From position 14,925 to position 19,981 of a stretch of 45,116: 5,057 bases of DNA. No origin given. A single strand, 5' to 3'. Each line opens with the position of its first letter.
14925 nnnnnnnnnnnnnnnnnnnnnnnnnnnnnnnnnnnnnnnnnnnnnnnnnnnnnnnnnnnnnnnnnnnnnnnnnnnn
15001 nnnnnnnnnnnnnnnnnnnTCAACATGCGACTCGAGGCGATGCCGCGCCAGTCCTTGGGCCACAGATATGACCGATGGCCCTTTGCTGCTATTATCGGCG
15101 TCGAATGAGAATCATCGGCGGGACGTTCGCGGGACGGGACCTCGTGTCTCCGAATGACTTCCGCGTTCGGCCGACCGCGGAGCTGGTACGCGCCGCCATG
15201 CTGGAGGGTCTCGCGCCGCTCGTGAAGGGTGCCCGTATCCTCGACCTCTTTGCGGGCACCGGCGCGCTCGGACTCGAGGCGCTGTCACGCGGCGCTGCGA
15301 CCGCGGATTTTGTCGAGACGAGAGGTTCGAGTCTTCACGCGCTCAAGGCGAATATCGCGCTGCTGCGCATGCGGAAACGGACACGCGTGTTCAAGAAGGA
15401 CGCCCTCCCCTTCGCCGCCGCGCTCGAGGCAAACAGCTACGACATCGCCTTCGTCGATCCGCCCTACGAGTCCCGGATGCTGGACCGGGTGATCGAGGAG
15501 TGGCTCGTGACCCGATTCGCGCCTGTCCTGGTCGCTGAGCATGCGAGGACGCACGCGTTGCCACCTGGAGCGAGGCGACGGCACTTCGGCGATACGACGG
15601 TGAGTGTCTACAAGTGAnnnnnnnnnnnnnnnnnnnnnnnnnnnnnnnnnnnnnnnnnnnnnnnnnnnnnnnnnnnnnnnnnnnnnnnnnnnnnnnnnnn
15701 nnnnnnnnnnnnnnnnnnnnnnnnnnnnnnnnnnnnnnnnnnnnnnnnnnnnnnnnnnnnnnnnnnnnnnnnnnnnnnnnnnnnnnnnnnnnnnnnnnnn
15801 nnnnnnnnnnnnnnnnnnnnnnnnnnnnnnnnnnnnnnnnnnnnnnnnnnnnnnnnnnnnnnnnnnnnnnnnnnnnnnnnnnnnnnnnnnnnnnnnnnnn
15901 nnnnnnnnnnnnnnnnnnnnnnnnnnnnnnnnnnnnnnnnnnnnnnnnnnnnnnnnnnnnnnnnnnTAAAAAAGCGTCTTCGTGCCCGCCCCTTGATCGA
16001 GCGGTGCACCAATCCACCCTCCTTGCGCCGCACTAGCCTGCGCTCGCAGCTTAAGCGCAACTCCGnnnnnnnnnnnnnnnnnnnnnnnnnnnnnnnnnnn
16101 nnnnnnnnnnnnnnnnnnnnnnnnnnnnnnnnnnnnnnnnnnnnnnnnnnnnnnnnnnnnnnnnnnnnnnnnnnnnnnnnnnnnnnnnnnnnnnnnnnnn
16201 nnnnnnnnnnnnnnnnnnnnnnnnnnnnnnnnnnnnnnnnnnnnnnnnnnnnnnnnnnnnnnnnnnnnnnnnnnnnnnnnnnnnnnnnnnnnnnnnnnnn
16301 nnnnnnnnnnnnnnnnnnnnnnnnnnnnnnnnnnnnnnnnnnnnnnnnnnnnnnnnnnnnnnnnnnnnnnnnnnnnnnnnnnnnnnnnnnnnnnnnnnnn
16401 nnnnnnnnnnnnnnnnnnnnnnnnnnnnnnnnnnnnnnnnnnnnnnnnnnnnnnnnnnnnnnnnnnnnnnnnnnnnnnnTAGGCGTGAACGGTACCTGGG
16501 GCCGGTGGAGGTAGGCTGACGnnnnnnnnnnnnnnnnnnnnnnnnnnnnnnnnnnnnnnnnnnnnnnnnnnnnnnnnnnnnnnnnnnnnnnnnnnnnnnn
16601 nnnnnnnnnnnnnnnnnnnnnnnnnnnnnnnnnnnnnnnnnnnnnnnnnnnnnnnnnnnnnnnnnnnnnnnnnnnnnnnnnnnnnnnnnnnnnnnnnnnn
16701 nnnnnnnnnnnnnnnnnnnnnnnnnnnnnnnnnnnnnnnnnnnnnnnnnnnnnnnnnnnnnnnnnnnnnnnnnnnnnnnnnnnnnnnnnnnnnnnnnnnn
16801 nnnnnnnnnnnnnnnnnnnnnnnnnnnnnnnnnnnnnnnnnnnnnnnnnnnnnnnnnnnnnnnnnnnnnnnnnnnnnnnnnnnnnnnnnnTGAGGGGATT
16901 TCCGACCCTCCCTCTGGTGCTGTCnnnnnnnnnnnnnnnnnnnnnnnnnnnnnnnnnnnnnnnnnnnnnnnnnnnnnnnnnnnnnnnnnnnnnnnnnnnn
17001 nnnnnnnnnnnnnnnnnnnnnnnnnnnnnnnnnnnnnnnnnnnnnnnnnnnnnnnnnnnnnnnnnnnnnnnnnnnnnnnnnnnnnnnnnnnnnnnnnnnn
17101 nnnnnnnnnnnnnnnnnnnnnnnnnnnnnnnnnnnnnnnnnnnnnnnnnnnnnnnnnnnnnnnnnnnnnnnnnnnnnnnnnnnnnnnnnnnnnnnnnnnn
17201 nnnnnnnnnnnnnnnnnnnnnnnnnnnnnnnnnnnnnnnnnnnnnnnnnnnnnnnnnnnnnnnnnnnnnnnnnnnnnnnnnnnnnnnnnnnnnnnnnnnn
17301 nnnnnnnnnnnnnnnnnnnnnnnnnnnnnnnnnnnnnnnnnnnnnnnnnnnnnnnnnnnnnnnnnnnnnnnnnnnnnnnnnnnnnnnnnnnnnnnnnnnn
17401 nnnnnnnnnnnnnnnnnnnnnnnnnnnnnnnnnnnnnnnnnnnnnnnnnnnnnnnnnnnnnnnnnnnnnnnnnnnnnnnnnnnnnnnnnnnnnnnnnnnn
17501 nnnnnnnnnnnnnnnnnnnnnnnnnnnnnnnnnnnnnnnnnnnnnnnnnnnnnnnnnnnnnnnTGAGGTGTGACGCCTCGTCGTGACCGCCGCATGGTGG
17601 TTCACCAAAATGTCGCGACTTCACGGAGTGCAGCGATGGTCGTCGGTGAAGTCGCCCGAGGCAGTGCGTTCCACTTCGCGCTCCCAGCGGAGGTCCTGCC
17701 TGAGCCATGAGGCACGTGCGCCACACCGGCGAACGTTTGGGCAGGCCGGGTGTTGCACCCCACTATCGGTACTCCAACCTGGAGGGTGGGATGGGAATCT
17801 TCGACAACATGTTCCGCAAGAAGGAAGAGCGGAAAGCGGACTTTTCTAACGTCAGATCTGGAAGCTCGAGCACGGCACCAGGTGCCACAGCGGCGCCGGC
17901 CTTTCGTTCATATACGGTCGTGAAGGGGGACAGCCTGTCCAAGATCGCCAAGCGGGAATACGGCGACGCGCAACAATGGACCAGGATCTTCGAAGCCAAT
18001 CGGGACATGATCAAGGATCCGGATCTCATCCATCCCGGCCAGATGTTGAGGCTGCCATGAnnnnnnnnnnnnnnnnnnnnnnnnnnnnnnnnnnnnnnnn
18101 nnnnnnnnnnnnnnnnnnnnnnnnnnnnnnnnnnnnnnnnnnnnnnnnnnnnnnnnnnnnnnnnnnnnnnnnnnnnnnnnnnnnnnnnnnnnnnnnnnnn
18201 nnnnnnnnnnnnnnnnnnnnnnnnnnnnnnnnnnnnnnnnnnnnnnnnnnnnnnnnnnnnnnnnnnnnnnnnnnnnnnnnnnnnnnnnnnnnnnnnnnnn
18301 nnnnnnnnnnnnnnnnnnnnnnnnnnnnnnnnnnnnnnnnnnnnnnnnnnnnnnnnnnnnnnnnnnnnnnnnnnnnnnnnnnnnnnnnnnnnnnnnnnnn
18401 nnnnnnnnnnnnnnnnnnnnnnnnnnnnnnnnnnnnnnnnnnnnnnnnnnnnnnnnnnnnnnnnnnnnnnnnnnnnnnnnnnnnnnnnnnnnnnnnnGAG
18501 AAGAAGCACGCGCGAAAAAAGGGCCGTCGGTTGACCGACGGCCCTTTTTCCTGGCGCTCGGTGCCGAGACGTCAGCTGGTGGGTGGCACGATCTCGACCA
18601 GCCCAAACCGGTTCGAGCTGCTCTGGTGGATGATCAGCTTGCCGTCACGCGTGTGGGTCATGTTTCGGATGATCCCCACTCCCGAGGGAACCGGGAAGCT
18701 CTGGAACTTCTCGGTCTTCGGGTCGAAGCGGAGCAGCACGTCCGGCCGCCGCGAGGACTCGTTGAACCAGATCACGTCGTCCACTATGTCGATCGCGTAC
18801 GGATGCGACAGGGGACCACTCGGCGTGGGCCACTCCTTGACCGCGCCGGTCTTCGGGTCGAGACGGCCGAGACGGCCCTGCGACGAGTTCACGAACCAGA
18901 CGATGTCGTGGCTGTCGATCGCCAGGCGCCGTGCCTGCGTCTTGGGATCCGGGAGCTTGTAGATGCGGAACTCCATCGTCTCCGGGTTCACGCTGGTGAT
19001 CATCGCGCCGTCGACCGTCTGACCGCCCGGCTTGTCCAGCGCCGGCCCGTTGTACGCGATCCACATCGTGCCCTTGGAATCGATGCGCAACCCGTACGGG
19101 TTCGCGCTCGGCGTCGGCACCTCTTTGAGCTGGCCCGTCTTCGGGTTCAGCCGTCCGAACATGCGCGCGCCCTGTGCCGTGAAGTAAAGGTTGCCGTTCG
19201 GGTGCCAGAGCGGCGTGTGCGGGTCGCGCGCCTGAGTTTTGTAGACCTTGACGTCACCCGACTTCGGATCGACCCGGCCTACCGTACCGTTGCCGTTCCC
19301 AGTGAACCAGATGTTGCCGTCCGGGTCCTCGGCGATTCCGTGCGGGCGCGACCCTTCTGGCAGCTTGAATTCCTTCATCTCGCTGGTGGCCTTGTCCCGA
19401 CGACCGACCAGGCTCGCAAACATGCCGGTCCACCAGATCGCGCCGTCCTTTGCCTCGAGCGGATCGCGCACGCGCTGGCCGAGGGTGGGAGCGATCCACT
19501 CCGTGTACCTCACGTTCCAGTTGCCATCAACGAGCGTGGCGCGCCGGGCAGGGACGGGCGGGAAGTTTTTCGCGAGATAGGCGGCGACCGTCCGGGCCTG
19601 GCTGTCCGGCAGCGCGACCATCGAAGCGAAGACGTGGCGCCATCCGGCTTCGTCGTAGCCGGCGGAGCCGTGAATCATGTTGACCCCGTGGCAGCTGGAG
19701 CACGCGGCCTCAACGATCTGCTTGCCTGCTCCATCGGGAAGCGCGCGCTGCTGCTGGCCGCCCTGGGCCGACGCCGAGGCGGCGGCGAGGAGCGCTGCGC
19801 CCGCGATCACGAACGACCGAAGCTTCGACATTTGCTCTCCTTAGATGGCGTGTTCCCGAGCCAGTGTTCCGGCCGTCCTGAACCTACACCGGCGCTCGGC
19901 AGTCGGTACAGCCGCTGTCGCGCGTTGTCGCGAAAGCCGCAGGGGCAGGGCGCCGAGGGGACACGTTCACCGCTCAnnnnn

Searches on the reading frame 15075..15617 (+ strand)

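Call 79: search_protein_families(library=pfam, proteins=[window:15075-15617:+], max_evalue=0.00001)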
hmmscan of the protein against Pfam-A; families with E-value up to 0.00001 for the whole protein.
window:15075-15617:+ (180 aa): 1 family
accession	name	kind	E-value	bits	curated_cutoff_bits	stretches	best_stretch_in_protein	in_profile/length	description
PF03602.21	Cons_hypoth95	-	3.2e-35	121.9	24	1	11-142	1-135/182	Conserved hypothetical protein 95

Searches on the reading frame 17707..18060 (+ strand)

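Call 79: search_protein_families(library=pfam, proteins=[window:17707-18060:+], max_evalue=0.00001)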
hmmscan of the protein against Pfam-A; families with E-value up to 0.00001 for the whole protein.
window:17707-18060:+ (117 aa): 1 family
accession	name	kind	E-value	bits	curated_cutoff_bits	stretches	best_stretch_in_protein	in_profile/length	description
PF01476.26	LysM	-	9.5e-10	38.7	20.9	1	69-117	1-43/43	LysM domain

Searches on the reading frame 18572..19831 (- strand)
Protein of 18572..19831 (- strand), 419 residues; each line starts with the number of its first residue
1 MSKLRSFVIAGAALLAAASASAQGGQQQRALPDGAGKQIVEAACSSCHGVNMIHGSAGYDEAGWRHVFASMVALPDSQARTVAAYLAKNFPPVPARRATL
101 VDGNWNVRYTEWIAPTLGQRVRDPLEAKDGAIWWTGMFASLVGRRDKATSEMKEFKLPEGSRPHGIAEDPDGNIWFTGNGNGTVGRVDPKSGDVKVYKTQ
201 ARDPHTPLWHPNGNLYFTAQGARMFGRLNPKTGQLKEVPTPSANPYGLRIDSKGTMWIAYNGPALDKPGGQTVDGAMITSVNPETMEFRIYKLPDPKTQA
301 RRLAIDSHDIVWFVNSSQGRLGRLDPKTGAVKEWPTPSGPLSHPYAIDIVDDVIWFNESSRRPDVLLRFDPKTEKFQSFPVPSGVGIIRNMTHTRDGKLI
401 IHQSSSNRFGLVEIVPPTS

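Call 79: search_protein_families(library=pfam, proteins=[window:18572-19831:-], max_evalue=0.00001)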
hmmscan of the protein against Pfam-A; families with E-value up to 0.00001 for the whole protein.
window:18572-19831:- (419 aa): 4 families
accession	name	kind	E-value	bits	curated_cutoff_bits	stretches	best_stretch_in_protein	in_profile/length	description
PF24684.1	Vgb_lyase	-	4.2e-33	114.8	50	2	127-259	147-281/290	Virginiamycin B lyase family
PF08450.18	SGL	-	6.6e-09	36.2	26.3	0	156-219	183-244/246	SMP-30/Gluconolactonase/LRE-like region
PF21959.2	DUF6923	-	2.5e-07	31.2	27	0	169-262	95-186/234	Repeat of unknown function (DUF6923)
PF07494.17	Reg_prop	-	2.5e-07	30.5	20.4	0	163-179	7-23/24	Two component regulator propeller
